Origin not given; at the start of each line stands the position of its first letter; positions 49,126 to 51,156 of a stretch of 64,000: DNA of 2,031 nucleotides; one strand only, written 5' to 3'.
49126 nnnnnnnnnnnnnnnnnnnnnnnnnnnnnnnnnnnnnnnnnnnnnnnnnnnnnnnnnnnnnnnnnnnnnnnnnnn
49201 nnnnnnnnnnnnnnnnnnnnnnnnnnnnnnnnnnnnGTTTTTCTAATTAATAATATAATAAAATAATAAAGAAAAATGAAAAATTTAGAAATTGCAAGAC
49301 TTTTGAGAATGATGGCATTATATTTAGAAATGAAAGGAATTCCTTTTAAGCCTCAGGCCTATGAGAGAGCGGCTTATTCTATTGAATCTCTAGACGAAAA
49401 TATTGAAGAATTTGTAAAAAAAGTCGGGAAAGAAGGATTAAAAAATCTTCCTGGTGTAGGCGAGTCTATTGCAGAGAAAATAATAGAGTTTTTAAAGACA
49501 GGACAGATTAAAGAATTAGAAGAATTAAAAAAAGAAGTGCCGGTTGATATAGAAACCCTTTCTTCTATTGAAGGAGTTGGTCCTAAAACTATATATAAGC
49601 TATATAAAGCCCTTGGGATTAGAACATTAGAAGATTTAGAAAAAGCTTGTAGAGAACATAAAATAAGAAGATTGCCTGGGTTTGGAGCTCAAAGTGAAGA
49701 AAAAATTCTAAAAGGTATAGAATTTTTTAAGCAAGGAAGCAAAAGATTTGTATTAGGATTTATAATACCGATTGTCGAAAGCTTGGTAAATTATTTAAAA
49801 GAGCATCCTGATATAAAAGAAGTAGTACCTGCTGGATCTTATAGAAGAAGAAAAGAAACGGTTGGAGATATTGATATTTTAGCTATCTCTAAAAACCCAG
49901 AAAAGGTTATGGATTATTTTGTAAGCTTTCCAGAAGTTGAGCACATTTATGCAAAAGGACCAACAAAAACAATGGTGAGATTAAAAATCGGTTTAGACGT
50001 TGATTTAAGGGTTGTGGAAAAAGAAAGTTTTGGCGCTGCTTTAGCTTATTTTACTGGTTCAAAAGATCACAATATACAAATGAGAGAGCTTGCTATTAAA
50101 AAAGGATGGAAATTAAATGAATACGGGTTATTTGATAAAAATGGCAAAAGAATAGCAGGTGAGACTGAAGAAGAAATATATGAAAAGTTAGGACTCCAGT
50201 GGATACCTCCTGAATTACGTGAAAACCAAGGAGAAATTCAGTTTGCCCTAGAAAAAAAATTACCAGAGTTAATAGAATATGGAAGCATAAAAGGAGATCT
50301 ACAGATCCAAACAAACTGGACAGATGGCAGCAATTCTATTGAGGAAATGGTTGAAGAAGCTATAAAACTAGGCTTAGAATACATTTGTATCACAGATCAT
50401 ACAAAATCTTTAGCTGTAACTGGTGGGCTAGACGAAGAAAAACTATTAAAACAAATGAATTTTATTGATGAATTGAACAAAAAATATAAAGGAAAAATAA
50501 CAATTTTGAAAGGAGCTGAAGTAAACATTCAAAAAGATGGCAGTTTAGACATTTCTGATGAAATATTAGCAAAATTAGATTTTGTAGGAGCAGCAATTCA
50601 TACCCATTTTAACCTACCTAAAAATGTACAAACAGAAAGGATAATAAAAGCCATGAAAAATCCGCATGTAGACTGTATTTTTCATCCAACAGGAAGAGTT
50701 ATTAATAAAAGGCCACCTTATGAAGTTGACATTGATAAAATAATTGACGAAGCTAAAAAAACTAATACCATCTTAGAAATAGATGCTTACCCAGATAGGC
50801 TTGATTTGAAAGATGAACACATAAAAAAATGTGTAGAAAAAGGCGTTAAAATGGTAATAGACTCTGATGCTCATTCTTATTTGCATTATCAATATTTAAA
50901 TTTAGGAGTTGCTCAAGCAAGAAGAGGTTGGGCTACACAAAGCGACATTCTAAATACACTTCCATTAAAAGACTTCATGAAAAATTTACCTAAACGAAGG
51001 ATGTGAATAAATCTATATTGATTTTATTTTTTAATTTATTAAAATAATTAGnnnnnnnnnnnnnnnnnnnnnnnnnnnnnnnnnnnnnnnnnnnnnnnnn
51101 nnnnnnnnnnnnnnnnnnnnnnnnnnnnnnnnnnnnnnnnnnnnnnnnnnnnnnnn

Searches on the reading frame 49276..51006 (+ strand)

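Call 10: search_protein_families(library=pfam, proteins=[window:49276-51006:+], max_evalue=0.001)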
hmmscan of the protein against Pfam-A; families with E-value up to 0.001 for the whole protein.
window:49276-51006:+ (576 aa): 12 families
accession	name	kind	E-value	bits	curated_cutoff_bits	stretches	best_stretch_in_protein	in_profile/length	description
PF14791.11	DNA_pol_B_thumb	-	8.9e-29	99.6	25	1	255-316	1-63/63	DNA polymerase beta thumb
PF14716.13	HHH_8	-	1.7e-19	70.4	30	1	1-77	1-72/73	Helix-hairpin-helix domain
PF14520.12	HHH_5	-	3.8e-17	62.9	27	1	93-147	2-54/57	Helix-hairpin-helix domain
PF02811.25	PHP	-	3.9e-11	44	26.4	1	341-447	1-98/164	PHP domain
PF00633.29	HHH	-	2.5e-09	36.9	24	0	84-109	2-27/30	Helix-hairpin-helix motif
PF10391.15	DNA_pol_lambd_f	-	4.2e-06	26.9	29.8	1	94-126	2-32/51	Fingers domain of DNA polymerase lambda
PF21999.2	IMS_HHH_1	-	1.5e-05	25.8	27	0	56-86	1-27/53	DNA polymerase-iota, thumb domain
PF14792.12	DNA_pol_B_palm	-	2.7e-05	24.8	25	1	181-207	25-51/113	DNA polymerase beta palm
PF12836.13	HHH_3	-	6.8e-05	23.3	27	0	53-87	14-49/65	Helix-hairpin-helix motif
PF11731.14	Cdd1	-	0.00034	21.2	25.5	0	92-127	5-39/86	Pathogenicity locus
PF01909.29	NTP_transf_2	-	0.00049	20.9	21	0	169-251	3-78/93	Nucleotidyltransferase domain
PF12826.13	HHH_2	-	0.00079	20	27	0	49-80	31-62/64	Helix-hairpin-helix motif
